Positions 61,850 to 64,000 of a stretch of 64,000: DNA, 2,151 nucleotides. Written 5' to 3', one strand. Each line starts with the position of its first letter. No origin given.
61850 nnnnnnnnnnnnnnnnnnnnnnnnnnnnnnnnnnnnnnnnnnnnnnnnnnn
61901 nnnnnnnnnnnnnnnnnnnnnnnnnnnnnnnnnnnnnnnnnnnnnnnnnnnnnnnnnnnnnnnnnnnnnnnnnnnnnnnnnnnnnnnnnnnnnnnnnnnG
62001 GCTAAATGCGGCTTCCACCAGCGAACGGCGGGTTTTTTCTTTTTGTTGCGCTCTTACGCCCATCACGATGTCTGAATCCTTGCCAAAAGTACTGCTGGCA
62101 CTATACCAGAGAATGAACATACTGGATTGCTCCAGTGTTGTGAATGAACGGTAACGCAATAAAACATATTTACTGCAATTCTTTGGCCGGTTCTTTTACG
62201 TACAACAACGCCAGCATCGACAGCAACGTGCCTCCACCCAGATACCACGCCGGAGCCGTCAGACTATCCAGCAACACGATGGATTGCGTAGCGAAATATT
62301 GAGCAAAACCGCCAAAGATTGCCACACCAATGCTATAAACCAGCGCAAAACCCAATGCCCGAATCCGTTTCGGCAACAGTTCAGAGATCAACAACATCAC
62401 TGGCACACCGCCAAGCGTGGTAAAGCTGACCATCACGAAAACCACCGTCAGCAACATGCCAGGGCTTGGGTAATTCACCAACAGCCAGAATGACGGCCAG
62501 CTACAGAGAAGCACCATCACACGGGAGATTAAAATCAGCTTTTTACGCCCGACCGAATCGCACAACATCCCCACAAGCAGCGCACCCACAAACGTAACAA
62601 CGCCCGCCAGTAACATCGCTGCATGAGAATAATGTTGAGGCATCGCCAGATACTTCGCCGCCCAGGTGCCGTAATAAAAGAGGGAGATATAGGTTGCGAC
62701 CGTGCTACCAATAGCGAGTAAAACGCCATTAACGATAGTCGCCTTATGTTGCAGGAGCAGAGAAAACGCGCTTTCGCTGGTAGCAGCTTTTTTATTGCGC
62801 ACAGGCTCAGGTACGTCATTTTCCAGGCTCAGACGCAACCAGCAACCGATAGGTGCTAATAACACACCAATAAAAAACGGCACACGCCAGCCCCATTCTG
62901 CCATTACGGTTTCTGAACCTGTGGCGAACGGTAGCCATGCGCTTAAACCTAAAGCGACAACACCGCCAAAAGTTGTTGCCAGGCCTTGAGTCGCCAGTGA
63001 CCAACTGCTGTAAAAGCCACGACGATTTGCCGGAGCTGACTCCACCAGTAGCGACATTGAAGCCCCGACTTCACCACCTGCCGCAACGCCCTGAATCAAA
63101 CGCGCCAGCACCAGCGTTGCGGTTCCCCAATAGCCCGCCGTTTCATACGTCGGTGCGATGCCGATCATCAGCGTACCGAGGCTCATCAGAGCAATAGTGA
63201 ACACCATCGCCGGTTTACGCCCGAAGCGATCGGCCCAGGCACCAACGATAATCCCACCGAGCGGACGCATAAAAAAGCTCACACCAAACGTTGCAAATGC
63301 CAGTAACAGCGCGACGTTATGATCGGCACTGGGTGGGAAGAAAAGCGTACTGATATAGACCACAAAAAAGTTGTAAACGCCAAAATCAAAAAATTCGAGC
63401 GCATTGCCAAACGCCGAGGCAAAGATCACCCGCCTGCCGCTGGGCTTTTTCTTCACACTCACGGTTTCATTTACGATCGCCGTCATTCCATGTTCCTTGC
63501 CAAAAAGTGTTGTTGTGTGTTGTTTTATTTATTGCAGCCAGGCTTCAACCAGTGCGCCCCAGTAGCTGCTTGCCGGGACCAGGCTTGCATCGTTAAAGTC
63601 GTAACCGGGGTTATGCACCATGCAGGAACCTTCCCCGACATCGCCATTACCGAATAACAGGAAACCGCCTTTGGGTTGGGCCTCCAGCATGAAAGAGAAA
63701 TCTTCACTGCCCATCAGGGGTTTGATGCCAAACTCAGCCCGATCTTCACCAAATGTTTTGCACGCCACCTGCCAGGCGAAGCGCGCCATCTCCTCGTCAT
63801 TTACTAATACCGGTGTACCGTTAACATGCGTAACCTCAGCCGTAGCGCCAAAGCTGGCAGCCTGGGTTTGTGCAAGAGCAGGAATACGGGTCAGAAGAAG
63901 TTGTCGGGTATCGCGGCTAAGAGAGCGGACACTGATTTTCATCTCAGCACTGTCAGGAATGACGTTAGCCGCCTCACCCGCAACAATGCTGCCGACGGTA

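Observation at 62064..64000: Transporter plus amidohydrolase pair immediately upstream of fabR, where K-12 has divergent sthA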

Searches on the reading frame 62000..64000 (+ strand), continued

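Call 44: find_homologous_proteins(query=L001:13533-14696:-, max_evalue=1e-60)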
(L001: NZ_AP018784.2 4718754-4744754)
Query L001:13533-14696:- (388 aa): 7995 proteins with E <= 1e-60 among 8000 candidates; the best 120 are listed.
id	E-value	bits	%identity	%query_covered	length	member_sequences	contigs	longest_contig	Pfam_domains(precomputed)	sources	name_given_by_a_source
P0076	1.8e-262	888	100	100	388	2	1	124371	PF01546.34,PF07687.20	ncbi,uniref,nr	ncbi:M20 aminoacylase family protein [Escherichia coli]|uniref:M20 aminoacylase family protein n=1 T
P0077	6.7e-262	886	99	100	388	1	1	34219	PF01546.34,PF07687.20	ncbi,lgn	ncbi:M20 aminoacylase family protein [Escherichia coli]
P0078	7.0e-262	886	100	100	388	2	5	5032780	PF01546.34,PF07687.20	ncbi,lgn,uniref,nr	ncbi:M20 aminoacylase family protein [Escherichia coli]|uniref:M20 aminoacylase family protein n=1 T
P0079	7.2e-262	886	99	100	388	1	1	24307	PF01546.34,PF07687.20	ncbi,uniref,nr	ncbi:M20 aminoacylase family protein [Escherichia coli]|uniref:M20 aminoacylase family protein n=1 T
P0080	8.8e-262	886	99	100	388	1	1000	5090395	PF01546.34,PF07687.20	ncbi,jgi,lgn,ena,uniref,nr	ncbi:M20 aminoacylase family protein [Escherichia coli]|jgi:hippurate hydrolase|uniref:Amidohydrolas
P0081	9.1e-262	886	99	100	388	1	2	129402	PF01546.34,PF07687.20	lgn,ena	-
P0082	9.1e-262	886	99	100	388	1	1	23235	PF01546.34,PF07687.20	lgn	-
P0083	9.1e-262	886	99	100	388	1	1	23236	PF01546.34,PF07687.20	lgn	-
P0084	9.2e-262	886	99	100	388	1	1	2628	PF01546.34,PF07687.20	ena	-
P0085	9.3e-262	886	99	100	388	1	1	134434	PF01546.34,PF07687.20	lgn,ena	-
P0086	9.3e-262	886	99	100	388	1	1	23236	PF01546.34,PF07687.20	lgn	-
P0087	9.3e-262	886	99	100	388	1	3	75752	PF01546.34,PF07687.20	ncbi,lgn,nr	ncbi:M20 family metallopeptidase [Escherichia coli]|nr:amidohydrolase [Escherichia coli] MDA6569116.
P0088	9.3e-262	886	99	100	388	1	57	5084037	PF01546.34,PF07687.20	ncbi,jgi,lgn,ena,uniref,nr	ncbi:amidohydrolase [Escherichia coli]|jgi:hippurate hydrolase|uniref:M20 aminoacylase family protei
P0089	9.3e-262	886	99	100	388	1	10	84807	PF01546.34,PF07687.20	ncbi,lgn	ncbi:TPA: M20 aminoacylase family protein [Escherichia coli]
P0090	9.3e-262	886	99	100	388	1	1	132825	PF01546.34,PF07687.20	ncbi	-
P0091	9.3e-262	886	99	100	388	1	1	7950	PF01546.34,PF07687.20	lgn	-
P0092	9.3e-262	886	99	100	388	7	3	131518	PF01546.34,PF07687.20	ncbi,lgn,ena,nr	ncbi:TPA: M20 aminoacylase family protein [Escherichia coli]|nr:amidohydrolase [Escherichia coli]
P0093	9.3e-262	886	99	100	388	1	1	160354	PF01546.34,PF07687.20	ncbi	ncbi:TPA: M20 aminoacylase family protein [Escherichia coli]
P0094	9.3e-262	886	99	100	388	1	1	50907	PF01546.34,PF07687.20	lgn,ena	-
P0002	9.4e-262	886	100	100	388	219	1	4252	PF01546.34,PF07687.20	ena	-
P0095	9.6e-262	886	99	100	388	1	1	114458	PF01546.34,PF07687.20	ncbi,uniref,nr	ncbi:M20 family metallopeptidase [Escherichia coli]|uniref:M20 aminoacylase family protein n=1 Tax=E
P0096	9.6e-262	886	99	100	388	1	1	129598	PF01546.34,PF07687.20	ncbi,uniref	ncbi:M20 aminoacylase family protein [Escherichia coli]|uniref:M20 aminoacylase family protein n=1 T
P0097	9.8e-262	886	99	100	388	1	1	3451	PF01546.34,PF07687.20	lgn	-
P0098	9.9e-262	885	99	100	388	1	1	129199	PF01546.34,PF07687.20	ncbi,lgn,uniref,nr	ncbi:amidohydrolase [Escherichia coli]|uniref:M20 aminoacylase family protein n=1 Tax=Escherichia co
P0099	9.9e-262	885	99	100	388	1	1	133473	PF01546.34,PF07687.20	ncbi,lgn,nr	ncbi:amidohydrolase [Escherichia coli]|nr:amidohydrolase [Escherichia coli]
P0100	9.9e-262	885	99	100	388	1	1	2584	PF01546.34,PF07687.20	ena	-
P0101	1.2e-261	885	99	100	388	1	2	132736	PF01546.34,PF07687.20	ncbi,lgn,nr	ncbi:TPA: amidohydrolase [Escherichia coli]|nr:amidohydrolase [Escherichia coli] HDK2414724.1 amidoh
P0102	1.2e-261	885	99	100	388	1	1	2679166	PF01546.34,PF07687.20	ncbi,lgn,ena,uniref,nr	ncbi:hippurate hydrolase [Escherichia coli UMEA 3140-1]|uniref:M20 aminoacylase family protein n=1 T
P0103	1.2e-261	885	99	100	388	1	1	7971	PF01546.34,PF07687.20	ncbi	ncbi:M20 aminoacylase family protein [Escherichia coli]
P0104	1.3e-261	885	99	100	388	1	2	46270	PF01546.34,PF07687.20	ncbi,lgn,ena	ncbi:TPA: M20 aminoacylase family protein [Escherichia coli]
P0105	1.3e-261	885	99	100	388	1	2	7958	PF01546.34,PF07687.20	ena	-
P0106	1.3e-261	885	99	100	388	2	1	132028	PF01546.34,PF07687.20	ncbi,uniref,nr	ncbi:M20 aminoacylase family protein [Escherichia coli]|uniref:M20 aminoacylase family protein n=1 T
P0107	1.3e-261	885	99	100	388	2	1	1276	PF01546.34,PF07687.20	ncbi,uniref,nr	ncbi:amidohydrolase [Escherichia coli]|uniref:Amidohydrolase n=1 Tax=Escherichia coli TaxID=562 RepI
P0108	1.4e-261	885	99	100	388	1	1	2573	PF01546.34,PF07687.20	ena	-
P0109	1.5e-261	885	99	100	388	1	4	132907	PF01546.34,PF07687.20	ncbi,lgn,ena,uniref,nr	ncbi:amidohydrolase [Escherichia coli]|uniref:M20 aminoacylase family protein n=1 Tax=Escherichia co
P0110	1.5e-261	885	99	100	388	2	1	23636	PF01546.34,PF07687.20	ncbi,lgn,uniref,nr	ncbi:hippurate hydrolase [Escherichia coli]|uniref:M20 aminoacylase family protein n=1 Tax=Escherich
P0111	1.5e-261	885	99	100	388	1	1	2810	PF01546.34,PF07687.20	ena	-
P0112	1.5e-261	885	99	100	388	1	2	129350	PF01546.34,PF07687.20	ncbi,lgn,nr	ncbi:TPA: amidohydrolase [Escherichia coli]|nr:amidohydrolase [Escherichia coli]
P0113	1.5e-261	885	99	100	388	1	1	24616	PF01546.34,PF07687.20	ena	-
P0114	1.6e-261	885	99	100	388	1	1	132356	PF01546.34,PF07687.20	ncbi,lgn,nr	ncbi:TPA: amidohydrolase [Escherichia coli]|nr:amidohydrolase [Escherichia coli]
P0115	1.6e-261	885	99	100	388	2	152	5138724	PF01546.34,PF07687.20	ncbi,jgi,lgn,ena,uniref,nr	ncbi:amidohydrolase [Escherichia coli]|jgi:hippurate hydrolase|uniref:M20 aminoacylase family protei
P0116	1.6e-261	885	99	100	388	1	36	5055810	PF01546.34,PF07687.20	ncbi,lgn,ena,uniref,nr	ncbi:M20 aminoacylase family protein [Escherichia coli]|uniref:M20 aminoacylase family protein n=1 T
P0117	1.6e-261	885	99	100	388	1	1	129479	PF01546.34,PF07687.20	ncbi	ncbi:TPA: M20 aminoacylase family protein [Escherichia coli]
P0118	1.7e-261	885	99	100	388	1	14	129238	PF01546.34,PF07687.20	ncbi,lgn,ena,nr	ncbi:TPA: amidohydrolase [Escherichia coli]|nr:amidohydrolase [Escherichia coli] HCO4067089.1 amidoh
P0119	1.7e-261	885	99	100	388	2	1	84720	PF01546.34,PF07687.20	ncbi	-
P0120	1.7e-261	885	99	100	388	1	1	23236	PF01546.34,PF07687.20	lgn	-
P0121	1.7e-261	885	99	100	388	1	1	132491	PF01546.34,PF07687.20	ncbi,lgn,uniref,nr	ncbi:M20 aminoacylase family protein [Escherichia coli]|uniref:M20 aminoacylase family protein n=1 T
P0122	1.7e-261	885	99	100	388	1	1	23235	PF01546.34,PF07687.20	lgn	-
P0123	1.7e-261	885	99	100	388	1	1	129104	PF01546.34,PF07687.20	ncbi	ncbi:TPA: M20 aminoacylase family protein [Escherichia coli]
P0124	1.7e-261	885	99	100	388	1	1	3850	PF01546.34,PF07687.20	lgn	-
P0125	1.7e-261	885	99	100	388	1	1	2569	PF01546.34,PF07687.20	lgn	-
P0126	1.7e-261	885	99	100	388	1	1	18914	PF01546.34,PF07687.20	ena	-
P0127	1.8e-261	885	99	100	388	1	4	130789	PF01546.34,PF07687.20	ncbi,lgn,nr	ncbi:TPA: amidohydrolase [Escherichia coli]|nr:amidohydrolase [Escherichia coli] HAZ3730399.1 amidoh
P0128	1.8e-261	885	99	100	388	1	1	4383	PF01546.34,PF07687.20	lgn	-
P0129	1.8e-261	885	99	100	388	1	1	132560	PF01546.34,PF07687.20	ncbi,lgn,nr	ncbi:TPA: amidohydrolase [Escherichia coli]|nr:amidohydrolase [Escherichia coli]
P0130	1.8e-261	885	99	100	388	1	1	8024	PF01546.34,PF07687.20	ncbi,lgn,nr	ncbi:amidohydrolase [Escherichia coli]|nr:amidohydrolase [Escherichia coli]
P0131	1.8e-261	885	99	100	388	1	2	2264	PF01546.34,PF07687.20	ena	-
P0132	1.8e-261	885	99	100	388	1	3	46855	PF01546.34,PF07687.20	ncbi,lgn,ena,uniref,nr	ncbi:M20 aminoacylase family protein [Escherichia coli]|uniref:M20 aminoacylase family protein n=1 T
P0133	1.8e-261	885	99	100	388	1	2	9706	PF01546.34,PF07687.20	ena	-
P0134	1.8e-261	885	99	100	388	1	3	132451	PF01546.34,PF07687.20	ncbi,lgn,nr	ncbi:TPA: M20 aminoacylase family protein [Escherichia coli]|nr:amidohydrolase [Escherichia coli] HC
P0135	1.8e-261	885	99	100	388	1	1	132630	PF01546.34,PF07687.20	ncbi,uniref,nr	ncbi:M20 aminoacylase family protein [Escherichia coli]|uniref:M20 aminoacylase family protein n=1 T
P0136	1.8e-261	885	99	100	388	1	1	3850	PF01546.34,PF07687.20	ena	-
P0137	1.8e-261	885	99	100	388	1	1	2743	PF01546.34,PF07687.20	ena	-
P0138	1.9e-261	885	99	100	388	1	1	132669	PF01546.34,PF07687.20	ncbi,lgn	ncbi:TPA: M20 aminoacylase family protein [Escherichia coli]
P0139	1.9e-261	885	99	100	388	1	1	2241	PF01546.34,PF07687.20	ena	-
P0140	1.9e-261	885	99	100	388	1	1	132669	PF01546.34,PF07687.20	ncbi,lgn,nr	ncbi:TPA: amidohydrolase [Escherichia coli]|nr:amidohydrolase [Escherichia coli]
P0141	1.9e-261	885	99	100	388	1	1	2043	PF01546.34,PF07687.20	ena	-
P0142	2.2e-261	884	99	100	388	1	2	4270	PF01546.34,PF07687.20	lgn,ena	-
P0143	2.2e-261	884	99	100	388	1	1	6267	PF01546.34,PF07687.20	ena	-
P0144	2.2e-261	884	99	100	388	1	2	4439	PF01546.34,PF07687.20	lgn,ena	-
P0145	2.2e-261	884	99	100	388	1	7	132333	PF01546.34,PF07687.20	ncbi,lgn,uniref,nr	ncbi:peptidase M20 [Escherichia coli]|uniref:M20 aminoacylase family protein n=1 Tax=Escherichia col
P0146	2.2e-261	884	99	100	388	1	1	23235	PF01546.34,PF07687.20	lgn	-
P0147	2.2e-261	884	99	100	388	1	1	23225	PF01546.34,PF07687.20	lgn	-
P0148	2.2e-261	884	99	100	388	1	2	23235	PF01546.34,PF07687.20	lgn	-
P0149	2.3e-261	884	99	100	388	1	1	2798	PF01546.34,PF07687.20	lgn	-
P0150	2.4e-261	884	99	100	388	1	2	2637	PF01546.34,PF07687.20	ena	-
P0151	2.4e-261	884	99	100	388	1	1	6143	PF01546.34,PF07687.20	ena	-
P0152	2.4e-261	884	99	100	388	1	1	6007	PF01546.34,PF07687.20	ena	-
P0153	2.5e-261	884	99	100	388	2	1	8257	PF01546.34,PF07687.20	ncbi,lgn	-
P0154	2.5e-261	884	99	100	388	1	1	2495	PF01546.34,PF07687.20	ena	-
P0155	2.5e-261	884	99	100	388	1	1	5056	PF01546.34,PF07687.20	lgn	-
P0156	2.5e-261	884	99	100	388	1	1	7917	PF01546.34,PF07687.20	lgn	-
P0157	2.6e-261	884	99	100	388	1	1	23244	PF01546.34,PF07687.20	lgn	-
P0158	2.6e-261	884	99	100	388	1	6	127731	PF01546.34,PF07687.20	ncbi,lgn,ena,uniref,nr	ncbi:TPA: amidohydrolase [Escherichia coli]|uniref:M20 aminoacylase family protein n=1 Tax=Escherich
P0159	2.6e-261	884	99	100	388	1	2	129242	PF01546.34,PF07687.20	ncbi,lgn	ncbi:TPA: M20 aminoacylase family protein [Escherichia coli]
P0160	2.7e-261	884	99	100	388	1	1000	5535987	PF01546.34,PF07687.20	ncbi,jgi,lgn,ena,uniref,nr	ncbi:amidohydrolase [Escherichia coli]|jgi:hippurate hydrolase|uniref:Hippurate hydrolase n=2 Tax=Es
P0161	2.7e-261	884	99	100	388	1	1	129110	PF01546.34,PF07687.20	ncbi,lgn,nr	ncbi:amidohydrolase [Escherichia coli]|nr:amidohydrolase [Escherichia coli]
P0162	2.7e-261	884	99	100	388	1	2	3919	PF01546.34,PF07687.20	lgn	-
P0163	2.7e-261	884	99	100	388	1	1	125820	PF01546.34,PF07687.20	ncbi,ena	-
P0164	2.7e-261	884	99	100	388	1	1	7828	PF01546.34,PF07687.20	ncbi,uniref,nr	ncbi:M20 aminoacylase family protein [Escherichia coli]|uniref:M20 aminoacylase family protein n=1 T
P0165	2.9e-261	884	99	100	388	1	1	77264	PF01546.34,PF07687.20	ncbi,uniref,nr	ncbi:amidohydrolase [Escherichia coli]|uniref:M20 aminoacylase family protein n=1 Tax=Escherichia co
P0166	3.0e-261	884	99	100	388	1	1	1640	PF01546.34,PF07687.20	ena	-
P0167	3.0e-261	884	99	100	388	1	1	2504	PF01546.34,PF07687.20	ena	-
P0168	3.0e-261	884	99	100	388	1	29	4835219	PF01546.34,PF07687.20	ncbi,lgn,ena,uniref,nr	ncbi:TPA: M20 aminoacylase family protein [Escherichia coli]|uniref:M20 aminoacylase family protein 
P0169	3.0e-261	884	99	100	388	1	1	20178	PF01546.34,PF07687.20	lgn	-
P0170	3.1e-261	884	99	100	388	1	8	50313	PF01546.34,PF07687.20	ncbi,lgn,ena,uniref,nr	ncbi:amidohydrolase [Escherichia coli]|uniref:M20 aminoacylase family protein n=1 Tax=Escherichia co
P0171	3.1e-261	884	99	100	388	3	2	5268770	PF01546.34,PF07687.20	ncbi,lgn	-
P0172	3.1e-261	884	99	100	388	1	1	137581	PF01546.34,PF07687.20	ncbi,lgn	ncbi:amidohydrolase [Escherichia coli]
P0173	3.1e-261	884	99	100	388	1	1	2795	PF01546.34,PF07687.20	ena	-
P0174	3.1e-261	884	99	100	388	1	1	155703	PF01546.34,PF07687.20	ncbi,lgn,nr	ncbi:amidohydrolase [Escherichia coli]|nr:amidohydrolase [Escherichia coli]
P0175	3.2e-261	884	99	100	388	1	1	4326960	PF01546.34,PF07687.20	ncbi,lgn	-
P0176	3.2e-261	884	99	100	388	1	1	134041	PF01546.34,PF07687.20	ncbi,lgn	ncbi:amidohydrolase [Escherichia coli]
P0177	3.2e-261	884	99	100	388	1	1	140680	PF01546.34,PF07687.20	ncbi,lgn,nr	ncbi:amidohydrolase [Escherichia coli]|nr:amidohydrolase [Escherichia coli]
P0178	3.2e-261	884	99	100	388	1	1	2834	PF01546.34,PF07687.20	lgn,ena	-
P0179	3.2e-261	884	99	100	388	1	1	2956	PF01546.34,PF07687.20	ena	-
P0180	3.2e-261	884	99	100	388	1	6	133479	PF01546.34,PF07687.20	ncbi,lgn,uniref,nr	ncbi:amidohydrolase [Escherichia coli]|uniref:M20 aminoacylase family protein n=1 Tax=Escherichia co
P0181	3.2e-261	884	99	100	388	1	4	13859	PF01546.34,PF07687.20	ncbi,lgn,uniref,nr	ncbi:M20 aminoacylase family protein [Escherichia coli]|uniref:M20 aminoacylase family protein n=1 T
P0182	3.2e-261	884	99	100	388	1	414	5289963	PF01546.34,PF07687.20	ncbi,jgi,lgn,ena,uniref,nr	ncbi:TPA: M20 aminoacylase family protein [Escherichia coli]|uniref:M20 aminoacylase family protein 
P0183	3.2e-261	884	99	100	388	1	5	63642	PF01546.34,PF07687.20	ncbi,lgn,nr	ncbi:TPA: M20 aminoacylase family protein [Escherichia coli]|nr:amidohydrolase [Escherichia coli] HD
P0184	3.3e-261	884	99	100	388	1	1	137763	PF01546.34,PF07687.20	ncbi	ncbi:M20 aminoacylase family protein [Escherichia coli]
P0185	3.3e-261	884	99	100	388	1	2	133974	PF01546.34,PF07687.20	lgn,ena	-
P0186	3.3e-261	884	99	100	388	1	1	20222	PF01546.34,PF07687.20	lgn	-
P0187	3.3e-261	884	99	100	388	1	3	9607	PF01546.34,PF07687.20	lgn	-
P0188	3.5e-261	884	99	100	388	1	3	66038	PF01546.34,PF07687.20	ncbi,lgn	ncbi:TPA: M20 aminoacylase family protein [Escherichia coli]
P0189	3.5e-261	884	99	100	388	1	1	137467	PF01546.34,PF07687.20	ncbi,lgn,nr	ncbi:TPA: amidohydrolase [Escherichia coli]|nr:amidohydrolase [Escherichia coli]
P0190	3.6e-261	884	99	100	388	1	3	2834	PF01546.34,PF07687.20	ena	-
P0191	3.6e-261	884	99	100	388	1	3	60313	PF01546.34,PF07687.20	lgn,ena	-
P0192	3.6e-261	884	99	100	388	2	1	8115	PF01546.34,PF07687.20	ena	-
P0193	3.7e-261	884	99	100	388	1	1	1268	PF01546.34,PF07687.20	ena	-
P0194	3.7e-261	884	99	100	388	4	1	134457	PF01546.34,PF07687.20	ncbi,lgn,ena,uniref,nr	ncbi:peptidase M20D, amidohydrolase [Escherichia coli TA464]|uniref:M20 aminoacylase family protein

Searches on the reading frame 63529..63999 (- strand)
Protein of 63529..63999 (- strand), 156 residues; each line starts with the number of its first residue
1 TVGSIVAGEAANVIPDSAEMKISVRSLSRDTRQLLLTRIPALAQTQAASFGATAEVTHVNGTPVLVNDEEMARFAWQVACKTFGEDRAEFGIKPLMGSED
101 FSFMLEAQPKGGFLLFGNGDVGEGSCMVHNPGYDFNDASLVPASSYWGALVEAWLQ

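Call 4: search_protein_families(proteins=[window:63529-63999:-], library=ncbifam)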
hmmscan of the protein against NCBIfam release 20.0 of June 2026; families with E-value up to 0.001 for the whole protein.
window:63529-63999:- (156 aa): 9 families
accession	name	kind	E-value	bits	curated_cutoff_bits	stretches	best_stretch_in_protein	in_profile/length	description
NF038260.1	ectoine_DoeB_2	equivalog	1.7e-22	79.8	550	1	2-147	227-372/378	N(2)-acetyl-L-2,4-diaminobutanoate deacetylase DoeB2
TIGR01891.1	amidohydrolases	subfamily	2e-22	79.9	153.75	1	1-140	223-363/366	amidohydrolase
NF040868.1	carboxypep_CpsA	equivalog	1.6e-17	63.3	500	1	2-123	238-357/391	carboxypeptidase CpsA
NF006365.0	PRK08588.1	subfamily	9e-06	25.2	289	1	4-120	236-351/383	succinyl-diaminopimelate desuccinylase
NF058540.1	Ncarbamyl_ErtE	equivalog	6.4e-05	21.7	520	1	1-85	270-354/418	N-carbamyl-l-glutamate amidohydrolase ErtE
NF005710.0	PRK07522.1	subfamily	6.5e-05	22.3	412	1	2-71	242-317/391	acetylornithine deacetylase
NF005602.0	PRK07338.1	equivalog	0.00012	20.7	357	1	2-72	254-324/409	hydrolase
TIGR01892.1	AcOrn-deacetyl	equivalog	0.00051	19.2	297.7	1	1-76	227-305/365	acetylornithine deacetylase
NF006771.0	PRK09290.1-5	subfamily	0.00085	17.9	399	1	1-75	265-340/413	allantoate amidohydrolase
